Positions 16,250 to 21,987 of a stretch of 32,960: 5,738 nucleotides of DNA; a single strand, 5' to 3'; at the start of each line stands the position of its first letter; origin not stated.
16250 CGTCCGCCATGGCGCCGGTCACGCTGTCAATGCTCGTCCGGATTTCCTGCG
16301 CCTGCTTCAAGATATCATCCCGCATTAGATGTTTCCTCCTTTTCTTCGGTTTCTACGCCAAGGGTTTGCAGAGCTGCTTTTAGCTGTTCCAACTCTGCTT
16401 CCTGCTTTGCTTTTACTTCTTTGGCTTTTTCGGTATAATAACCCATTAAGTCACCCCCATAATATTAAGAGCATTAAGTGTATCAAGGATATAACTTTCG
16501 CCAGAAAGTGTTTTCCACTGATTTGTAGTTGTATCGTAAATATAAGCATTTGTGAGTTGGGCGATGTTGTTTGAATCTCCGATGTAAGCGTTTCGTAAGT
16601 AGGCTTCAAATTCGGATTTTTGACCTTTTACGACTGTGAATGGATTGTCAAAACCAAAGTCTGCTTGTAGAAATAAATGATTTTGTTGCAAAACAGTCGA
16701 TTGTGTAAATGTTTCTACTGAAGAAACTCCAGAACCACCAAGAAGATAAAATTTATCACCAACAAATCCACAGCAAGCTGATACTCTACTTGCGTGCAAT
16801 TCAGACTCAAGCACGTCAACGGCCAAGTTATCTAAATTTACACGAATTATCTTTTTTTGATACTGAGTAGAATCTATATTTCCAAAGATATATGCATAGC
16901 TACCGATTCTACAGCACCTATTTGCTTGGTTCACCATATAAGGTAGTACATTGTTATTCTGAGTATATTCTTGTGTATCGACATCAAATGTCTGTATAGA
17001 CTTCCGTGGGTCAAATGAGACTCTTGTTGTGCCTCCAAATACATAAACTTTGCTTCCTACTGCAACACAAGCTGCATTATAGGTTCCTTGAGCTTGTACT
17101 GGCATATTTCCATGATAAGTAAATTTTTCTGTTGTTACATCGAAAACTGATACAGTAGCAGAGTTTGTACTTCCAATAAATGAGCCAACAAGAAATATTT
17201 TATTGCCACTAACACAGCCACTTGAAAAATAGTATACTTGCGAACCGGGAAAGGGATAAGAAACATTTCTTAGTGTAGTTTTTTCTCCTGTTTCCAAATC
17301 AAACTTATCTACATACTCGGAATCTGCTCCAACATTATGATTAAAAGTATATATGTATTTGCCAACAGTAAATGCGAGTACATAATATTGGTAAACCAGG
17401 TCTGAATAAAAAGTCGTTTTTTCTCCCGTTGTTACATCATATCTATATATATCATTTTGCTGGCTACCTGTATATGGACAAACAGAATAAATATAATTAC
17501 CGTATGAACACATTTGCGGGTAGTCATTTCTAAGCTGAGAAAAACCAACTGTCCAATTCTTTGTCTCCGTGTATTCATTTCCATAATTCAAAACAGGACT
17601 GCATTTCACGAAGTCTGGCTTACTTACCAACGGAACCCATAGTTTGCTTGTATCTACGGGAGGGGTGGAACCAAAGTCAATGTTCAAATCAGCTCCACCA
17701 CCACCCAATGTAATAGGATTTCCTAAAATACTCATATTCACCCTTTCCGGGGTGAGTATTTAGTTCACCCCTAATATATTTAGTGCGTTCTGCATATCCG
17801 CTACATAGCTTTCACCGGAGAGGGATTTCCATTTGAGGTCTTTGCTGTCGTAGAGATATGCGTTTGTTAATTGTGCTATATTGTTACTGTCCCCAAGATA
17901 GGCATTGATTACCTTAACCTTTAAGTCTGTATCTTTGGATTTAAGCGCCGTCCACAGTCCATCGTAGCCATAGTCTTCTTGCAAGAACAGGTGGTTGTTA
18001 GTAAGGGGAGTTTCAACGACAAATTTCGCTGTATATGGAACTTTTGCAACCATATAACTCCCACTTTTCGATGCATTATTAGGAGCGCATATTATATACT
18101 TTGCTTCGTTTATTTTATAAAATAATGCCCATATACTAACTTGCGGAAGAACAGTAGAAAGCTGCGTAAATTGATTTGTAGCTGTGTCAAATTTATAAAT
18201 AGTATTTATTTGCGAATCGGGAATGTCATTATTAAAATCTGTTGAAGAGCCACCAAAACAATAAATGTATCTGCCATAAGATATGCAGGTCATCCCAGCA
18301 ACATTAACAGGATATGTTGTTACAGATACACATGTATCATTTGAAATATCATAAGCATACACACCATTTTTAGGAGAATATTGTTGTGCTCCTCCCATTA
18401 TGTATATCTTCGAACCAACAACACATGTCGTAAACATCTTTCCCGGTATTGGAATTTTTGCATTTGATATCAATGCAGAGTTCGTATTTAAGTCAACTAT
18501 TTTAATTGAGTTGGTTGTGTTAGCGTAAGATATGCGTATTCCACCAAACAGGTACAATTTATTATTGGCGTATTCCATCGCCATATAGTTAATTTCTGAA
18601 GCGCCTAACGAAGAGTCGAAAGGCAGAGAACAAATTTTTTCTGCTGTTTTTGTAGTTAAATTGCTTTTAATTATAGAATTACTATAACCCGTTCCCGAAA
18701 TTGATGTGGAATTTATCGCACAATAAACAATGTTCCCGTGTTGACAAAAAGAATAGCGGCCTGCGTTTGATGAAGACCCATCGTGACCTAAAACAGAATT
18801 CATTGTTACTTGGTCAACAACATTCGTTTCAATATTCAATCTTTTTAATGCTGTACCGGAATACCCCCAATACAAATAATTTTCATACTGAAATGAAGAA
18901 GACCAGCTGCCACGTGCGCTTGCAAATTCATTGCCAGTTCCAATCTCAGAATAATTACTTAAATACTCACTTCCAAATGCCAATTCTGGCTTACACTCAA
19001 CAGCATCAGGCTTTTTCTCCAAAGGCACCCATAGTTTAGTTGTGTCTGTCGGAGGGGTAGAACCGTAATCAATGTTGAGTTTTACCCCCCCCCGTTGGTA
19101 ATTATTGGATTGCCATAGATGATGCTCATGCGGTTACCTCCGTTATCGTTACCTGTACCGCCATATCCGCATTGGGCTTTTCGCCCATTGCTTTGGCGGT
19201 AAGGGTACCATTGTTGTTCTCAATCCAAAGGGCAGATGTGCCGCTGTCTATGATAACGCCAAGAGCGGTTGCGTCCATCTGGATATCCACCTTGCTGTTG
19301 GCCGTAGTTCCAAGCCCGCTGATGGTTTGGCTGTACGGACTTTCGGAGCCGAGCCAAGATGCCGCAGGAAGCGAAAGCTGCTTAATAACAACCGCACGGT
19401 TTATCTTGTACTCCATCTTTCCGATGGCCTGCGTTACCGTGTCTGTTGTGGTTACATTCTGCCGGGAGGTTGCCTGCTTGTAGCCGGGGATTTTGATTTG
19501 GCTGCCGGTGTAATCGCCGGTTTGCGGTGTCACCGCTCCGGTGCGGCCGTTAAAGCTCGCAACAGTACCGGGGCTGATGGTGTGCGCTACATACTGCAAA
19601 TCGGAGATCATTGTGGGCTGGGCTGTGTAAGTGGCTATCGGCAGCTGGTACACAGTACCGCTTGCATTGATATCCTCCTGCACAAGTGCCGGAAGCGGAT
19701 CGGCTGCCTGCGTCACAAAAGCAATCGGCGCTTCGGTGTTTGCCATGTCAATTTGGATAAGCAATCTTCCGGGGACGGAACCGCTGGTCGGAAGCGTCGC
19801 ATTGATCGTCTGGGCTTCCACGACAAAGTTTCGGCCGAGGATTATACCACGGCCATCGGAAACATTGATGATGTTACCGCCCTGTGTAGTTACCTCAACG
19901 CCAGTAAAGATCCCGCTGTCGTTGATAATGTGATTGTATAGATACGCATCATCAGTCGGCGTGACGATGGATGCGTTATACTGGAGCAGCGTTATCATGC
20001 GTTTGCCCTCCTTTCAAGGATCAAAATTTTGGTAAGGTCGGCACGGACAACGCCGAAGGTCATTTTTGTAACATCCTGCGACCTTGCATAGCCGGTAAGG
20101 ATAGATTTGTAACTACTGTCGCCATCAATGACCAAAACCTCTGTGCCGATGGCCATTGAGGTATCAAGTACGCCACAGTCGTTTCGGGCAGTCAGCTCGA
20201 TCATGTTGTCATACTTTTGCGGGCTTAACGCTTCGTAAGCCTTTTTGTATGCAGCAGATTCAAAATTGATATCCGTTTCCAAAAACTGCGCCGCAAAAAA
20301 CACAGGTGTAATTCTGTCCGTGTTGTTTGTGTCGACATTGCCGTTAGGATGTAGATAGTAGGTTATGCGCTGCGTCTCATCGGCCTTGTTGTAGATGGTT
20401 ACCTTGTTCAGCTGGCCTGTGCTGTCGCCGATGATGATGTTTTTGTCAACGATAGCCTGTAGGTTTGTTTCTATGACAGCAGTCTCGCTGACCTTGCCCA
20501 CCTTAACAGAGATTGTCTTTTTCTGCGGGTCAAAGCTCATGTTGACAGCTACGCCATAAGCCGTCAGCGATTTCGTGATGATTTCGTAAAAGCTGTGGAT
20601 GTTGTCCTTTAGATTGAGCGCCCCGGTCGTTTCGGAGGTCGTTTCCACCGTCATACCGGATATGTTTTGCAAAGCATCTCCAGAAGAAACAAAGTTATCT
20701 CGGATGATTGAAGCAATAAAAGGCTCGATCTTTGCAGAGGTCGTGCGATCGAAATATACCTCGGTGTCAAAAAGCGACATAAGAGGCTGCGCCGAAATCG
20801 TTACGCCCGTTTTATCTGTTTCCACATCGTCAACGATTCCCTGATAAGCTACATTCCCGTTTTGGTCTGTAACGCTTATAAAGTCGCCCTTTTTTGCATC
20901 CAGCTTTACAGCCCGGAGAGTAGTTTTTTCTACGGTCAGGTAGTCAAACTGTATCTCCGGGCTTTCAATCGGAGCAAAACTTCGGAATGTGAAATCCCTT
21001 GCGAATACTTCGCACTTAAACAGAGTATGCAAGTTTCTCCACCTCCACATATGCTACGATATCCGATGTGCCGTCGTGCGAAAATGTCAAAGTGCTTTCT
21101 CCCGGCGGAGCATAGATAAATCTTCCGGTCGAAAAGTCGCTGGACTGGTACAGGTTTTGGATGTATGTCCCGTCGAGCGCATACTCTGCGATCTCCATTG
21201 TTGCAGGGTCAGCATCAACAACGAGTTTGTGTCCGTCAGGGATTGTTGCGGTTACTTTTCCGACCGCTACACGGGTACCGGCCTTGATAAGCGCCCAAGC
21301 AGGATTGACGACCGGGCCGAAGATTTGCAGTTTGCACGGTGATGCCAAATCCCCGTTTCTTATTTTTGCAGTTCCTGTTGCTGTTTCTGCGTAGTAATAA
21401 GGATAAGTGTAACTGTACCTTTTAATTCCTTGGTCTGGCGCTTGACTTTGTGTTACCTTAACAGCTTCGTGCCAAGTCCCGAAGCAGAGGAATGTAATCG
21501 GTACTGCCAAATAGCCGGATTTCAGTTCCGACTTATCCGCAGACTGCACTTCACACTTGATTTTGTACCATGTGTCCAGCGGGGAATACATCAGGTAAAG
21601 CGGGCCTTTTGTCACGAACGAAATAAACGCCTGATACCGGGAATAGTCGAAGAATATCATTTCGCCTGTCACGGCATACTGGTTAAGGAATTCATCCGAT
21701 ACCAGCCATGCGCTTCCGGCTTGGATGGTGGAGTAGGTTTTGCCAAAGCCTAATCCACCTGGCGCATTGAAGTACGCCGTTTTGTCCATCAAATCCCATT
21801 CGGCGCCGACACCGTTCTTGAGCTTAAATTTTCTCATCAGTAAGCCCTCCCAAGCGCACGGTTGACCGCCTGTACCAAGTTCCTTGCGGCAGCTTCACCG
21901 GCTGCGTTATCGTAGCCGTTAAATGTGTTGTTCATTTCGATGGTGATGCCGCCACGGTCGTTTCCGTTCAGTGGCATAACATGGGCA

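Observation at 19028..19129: A G9 homopolymer breaks the 5' end of one receptor-binding protein gene, suggesting slippage-controlled or phase-variable fibre expression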

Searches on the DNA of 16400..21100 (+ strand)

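Call 5: search_dna_similar(query=window:16400-21100:+, collection=phages, mode=near, max_rows=30)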
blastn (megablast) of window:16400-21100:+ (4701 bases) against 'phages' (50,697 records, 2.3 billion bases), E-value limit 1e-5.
No match.

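Call 82: search_rna_families(source=window, start=18500, end=19600, threshold=evalue, max_evalue=1)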
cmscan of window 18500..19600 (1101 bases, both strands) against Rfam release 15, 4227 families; matches with E-value up to 1: 0.
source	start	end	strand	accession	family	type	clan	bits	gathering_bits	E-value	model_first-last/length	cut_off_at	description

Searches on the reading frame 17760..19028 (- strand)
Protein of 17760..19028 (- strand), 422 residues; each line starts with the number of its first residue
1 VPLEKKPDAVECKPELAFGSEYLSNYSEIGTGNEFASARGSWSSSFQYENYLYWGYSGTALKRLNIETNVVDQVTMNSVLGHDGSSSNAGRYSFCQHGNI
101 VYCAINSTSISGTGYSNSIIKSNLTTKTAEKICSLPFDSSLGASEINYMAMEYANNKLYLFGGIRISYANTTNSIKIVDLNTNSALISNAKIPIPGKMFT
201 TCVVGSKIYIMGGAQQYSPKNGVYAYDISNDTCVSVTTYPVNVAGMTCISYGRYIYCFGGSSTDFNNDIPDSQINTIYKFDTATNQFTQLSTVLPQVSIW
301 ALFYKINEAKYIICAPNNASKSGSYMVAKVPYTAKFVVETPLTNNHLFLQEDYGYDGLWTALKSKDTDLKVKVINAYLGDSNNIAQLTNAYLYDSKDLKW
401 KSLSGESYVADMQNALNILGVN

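Call 84: find_encoding_contigs(protein=window:17760-19028:-, flank=400, max_places=10)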
Protein window:17760-19028:- (422 aa): 10 contigs read that carry it; 10 places shown.
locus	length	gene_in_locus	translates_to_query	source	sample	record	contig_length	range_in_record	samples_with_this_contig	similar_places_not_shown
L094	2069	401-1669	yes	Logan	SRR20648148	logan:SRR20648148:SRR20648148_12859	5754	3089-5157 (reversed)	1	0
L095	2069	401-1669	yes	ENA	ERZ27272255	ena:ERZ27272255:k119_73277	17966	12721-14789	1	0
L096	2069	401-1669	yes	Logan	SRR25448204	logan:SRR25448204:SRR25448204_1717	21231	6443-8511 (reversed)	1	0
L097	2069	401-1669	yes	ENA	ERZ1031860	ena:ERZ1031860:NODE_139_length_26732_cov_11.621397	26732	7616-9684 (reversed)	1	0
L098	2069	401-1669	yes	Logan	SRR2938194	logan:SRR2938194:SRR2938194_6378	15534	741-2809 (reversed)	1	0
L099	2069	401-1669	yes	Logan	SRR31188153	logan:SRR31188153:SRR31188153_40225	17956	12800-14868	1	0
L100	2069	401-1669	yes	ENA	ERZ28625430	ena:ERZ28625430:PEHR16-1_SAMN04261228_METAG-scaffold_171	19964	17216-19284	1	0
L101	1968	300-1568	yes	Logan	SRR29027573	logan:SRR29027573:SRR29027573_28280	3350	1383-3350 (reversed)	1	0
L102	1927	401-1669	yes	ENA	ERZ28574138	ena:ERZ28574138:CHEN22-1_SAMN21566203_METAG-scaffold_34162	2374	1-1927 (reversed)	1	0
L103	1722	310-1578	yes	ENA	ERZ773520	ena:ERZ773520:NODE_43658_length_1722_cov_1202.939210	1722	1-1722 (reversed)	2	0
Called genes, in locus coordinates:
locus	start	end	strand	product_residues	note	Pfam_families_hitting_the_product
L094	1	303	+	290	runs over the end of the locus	-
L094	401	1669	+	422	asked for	PF13415:Beta-prop_FBX42 (weak), PF13964:Beta-prop_Calicin, PF24981:Beta-prop_ATRN-LZTR1, PF13415:Beta-prop_FBX42, PF24996:NANM (faint), PF24681:Kelch_KLHDC2_KLHL20_DRC7, PF25210:Kelch_FKB95 (weak), PF01344:Kelch_1 (weak), +1 more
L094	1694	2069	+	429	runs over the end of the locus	PF01344:Kelch_1 (faint), PF07646:Kelch_2 (faint), PF13415:Beta-prop_FBX42 (faint), PF24681:Kelch_KLHDC2_KLHL20_DRC7, PF13964:Beta-prop_Calicin (faint), PF25210:Kelch_FKB95, PF24981:Beta-prop_ATRN-LZTR1 (weak), PF24681:Kelch_KLHDC2_KLHL20_DRC7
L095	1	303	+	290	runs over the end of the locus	-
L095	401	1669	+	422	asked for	PF13415:Beta-prop_FBX42 (weak), PF13964:Beta-prop_Calicin, PF24981:Beta-prop_ATRN-LZTR1, PF13415:Beta-prop_FBX42, PF24996:NANM (faint), PF24681:Kelch_KLHDC2_KLHL20_DRC7, PF25210:Kelch_FKB95 (weak), PF01344:Kelch_1 (weak), +1 more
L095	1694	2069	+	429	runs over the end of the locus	PF13964:Beta-prop_Calicin (faint), PF01344:Kelch_1 (faint), PF07646:Kelch_2 (faint), PF13415:Beta-prop_FBX42 (faint), PF24681:Kelch_KLHDC2_KLHL20_DRC7, PF25210:Kelch_FKB95, PF24981:Beta-prop_ATRN-LZTR1, PF24681:Kelch_KLHDC2_KLHL20_DRC7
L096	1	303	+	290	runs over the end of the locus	-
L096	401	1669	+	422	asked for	PF13415:Beta-prop_FBX42 (weak), PF13964:Beta-prop_Calicin, PF24981:Beta-prop_ATRN-LZTR1, PF13415:Beta-prop_FBX42, PF24996:NANM (faint), PF24681:Kelch_KLHDC2_KLHL20_DRC7, PF25210:Kelch_FKB95 (weak), PF01344:Kelch_1 (weak), +1 more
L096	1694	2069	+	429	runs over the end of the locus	PF13964:Beta-prop_Calicin (faint), PF01344:Kelch_1 (faint), PF07646:Kelch_2 (faint), PF13415:Beta-prop_FBX42 (faint), PF24681:Kelch_KLHDC2_KLHL20_DRC7, PF25210:Kelch_FKB95, PF24981:Beta-prop_ATRN-LZTR1, PF24681:Kelch_KLHDC2_KLHL20_DRC7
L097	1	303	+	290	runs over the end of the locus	-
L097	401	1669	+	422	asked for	PF13415:Beta-prop_FBX42 (weak), PF13964:Beta-prop_Calicin, PF24981:Beta-prop_ATRN-LZTR1, PF13415:Beta-prop_FBX42, PF24996:NANM (faint), PF24681:Kelch_KLHDC2_KLHL20_DRC7, PF25210:Kelch_FKB95 (weak), PF01344:Kelch_1 (weak), +1 more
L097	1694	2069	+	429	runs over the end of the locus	PF13964:Beta-prop_Calicin (faint), PF01344:Kelch_1 (faint), PF07646:Kelch_2 (faint), PF13415:Beta-prop_FBX42 (faint), PF24681:Kelch_KLHDC2_KLHL20_DRC7, PF25210:Kelch_FKB95, PF24981:Beta-prop_ATRN-LZTR1, PF24681:Kelch_KLHDC2_KLHL20_DRC7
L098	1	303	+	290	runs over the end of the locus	-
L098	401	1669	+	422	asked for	PF13415:Beta-prop_FBX42 (weak), PF13964:Beta-prop_Calicin, PF24981:Beta-prop_ATRN-LZTR1, PF13415:Beta-prop_FBX42, PF24996:NANM (faint), PF24681:Kelch_KLHDC2_KLHL20_DRC7, PF25210:Kelch_FKB95 (weak), PF01344:Kelch_1 (weak), +1 more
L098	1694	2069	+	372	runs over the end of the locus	?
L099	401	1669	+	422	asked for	PF13415:Beta-prop_FBX42 (weak), PF13964:Beta-prop_Calicin, PF24981:Beta-prop_ATRN-LZTR1, PF13415:Beta-prop_FBX42, PF24996:NANM (faint), PF24681:Kelch_KLHDC2_KLHL20_DRC7, PF25210:Kelch_FKB95 (weak), PF01344:Kelch_1 (weak), +1 more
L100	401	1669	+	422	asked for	PF13415:Beta-prop_FBX42 (weak), PF13964:Beta-prop_Calicin, PF24981:Beta-prop_ATRN-LZTR1, PF13415:Beta-prop_FBX42, PF24996:NANM (faint), PF24681:Kelch_KLHDC2_KLHL20_DRC7, PF25210:Kelch_FKB95 (weak), PF01344:Kelch_1 (weak), +1 more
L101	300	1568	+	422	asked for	PF13415:Beta-prop_FBX42 (weak), PF13964:Beta-prop_Calicin, PF24981:Beta-prop_ATRN-LZTR1, PF13415:Beta-prop_FBX42, PF24996:NANM (faint), PF24681:Kelch_KLHDC2_KLHL20_DRC7, PF25210:Kelch_FKB95 (weak), PF01344:Kelch_1 (weak), +1 more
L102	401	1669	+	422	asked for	PF13415:Beta-prop_FBX42 (weak), PF13964:Beta-prop_Calicin, PF24981:Beta-prop_ATRN-LZTR1, PF13415:Beta-prop_FBX42, PF24996:NANM (faint), PF24681:Kelch_KLHDC2_KLHL20_DRC7, PF25210:Kelch_FKB95 (weak), PF01344:Kelch_1 (weak), +1 more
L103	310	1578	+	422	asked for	PF13415:Beta-prop_FBX42 (weak), PF13964:Beta-prop_Calicin, PF24981:Beta-prop_ATRN-LZTR1, PF13415:Beta-prop_FBX42, PF24996:NANM (faint), PF24681:Kelch_KLHDC2_KLHL20_DRC7, PF25210:Kelch_FKB95 (weak), PF01344:Kelch_1 (weak), +1 more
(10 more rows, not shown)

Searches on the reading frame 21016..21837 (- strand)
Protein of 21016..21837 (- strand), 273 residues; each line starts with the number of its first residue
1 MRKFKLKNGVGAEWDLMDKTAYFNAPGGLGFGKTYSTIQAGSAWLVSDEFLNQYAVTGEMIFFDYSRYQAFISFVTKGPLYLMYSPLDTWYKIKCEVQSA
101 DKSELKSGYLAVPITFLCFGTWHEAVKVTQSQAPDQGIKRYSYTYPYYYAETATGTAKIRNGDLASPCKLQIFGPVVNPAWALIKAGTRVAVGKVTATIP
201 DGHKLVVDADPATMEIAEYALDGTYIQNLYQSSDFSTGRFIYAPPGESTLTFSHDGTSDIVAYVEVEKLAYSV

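Call 10: search_protein_families(library=pfam, proteins=[window:21016-21837:-], max_evalue=0.01)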
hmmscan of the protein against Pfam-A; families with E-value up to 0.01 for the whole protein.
window:21016-21837:- (273 aa): 1 family
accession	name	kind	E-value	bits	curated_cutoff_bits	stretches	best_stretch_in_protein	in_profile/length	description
PF16774.11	Dit_N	-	6.4e-22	78.7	25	1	1-118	1-128/129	Distal tail protein, N-terminal domain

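Call 11: search_protein_families(library=phrogs, proteins=[window:21016-21837:-], max_evalue=0.001)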
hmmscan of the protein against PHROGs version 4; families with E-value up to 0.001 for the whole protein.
window:21016-21837:- (273 aa): 2 families
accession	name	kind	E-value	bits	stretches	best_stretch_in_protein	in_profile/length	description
phrog_13564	-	tail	1.1e-34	121.2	2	165-267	305-410/419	minor tail protein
phrog_20385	-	tail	4.1e-30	106.1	1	2-269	278-550/552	minor tail protein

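Call 79: find_encoding_contigs(protein=window:21016-21837:-, flank=10000, max_places=10)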
Protein window:21016-21837:- (273 aa): 24 contigs read that carry it; 10 places shown.
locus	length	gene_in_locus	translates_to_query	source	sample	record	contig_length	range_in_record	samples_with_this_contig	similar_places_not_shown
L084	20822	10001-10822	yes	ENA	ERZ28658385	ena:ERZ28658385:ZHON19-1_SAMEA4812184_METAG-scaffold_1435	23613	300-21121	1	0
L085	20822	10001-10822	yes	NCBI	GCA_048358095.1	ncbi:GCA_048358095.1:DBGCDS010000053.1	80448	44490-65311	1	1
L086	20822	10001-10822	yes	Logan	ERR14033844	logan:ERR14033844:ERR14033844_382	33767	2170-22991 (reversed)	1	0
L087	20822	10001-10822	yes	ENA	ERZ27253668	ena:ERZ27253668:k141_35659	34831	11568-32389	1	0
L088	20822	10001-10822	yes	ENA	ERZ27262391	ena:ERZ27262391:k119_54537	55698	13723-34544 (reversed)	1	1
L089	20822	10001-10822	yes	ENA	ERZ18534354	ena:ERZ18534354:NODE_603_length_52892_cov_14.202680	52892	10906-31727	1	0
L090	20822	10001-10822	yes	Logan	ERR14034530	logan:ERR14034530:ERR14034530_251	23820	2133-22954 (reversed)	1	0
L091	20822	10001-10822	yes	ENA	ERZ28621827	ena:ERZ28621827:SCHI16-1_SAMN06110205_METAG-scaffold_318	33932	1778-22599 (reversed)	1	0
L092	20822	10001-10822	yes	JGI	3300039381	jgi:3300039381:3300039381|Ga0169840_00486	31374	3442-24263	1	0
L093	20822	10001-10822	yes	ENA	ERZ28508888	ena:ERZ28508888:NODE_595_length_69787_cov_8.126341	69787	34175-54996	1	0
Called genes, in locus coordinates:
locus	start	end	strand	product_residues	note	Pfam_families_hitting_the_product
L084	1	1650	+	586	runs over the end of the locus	PF03354:TerL_ATPase, PF20441:TerL_nuclease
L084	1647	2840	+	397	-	PF04860:Phage_portal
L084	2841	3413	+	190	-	PF04586:Peptidase_S78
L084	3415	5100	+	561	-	PF05065:Phage_capsid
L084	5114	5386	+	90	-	-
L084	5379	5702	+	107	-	-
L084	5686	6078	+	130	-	PF04883:HK97-gp10_like (faint)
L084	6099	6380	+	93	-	-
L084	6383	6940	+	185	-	PF06488:L_lac_phage_MSP (faint)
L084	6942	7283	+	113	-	-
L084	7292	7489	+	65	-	-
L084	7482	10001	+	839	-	PF20155:TMP_3 (faint), PF10145:PhageMin_Tail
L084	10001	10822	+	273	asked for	PF16774:Dit_N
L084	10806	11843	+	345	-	-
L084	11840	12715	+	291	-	-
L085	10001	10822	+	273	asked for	PF16774:Dit_N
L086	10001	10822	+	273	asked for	PF16774:Dit_N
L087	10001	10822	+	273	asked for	PF16774:Dit_N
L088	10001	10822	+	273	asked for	PF16774:Dit_N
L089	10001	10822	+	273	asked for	PF16774:Dit_N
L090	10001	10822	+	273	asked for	PF16774:Dit_N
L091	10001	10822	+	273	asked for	PF16774:Dit_N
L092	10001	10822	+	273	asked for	PF16774:Dit_N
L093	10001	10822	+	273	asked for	PF16774:Dit_N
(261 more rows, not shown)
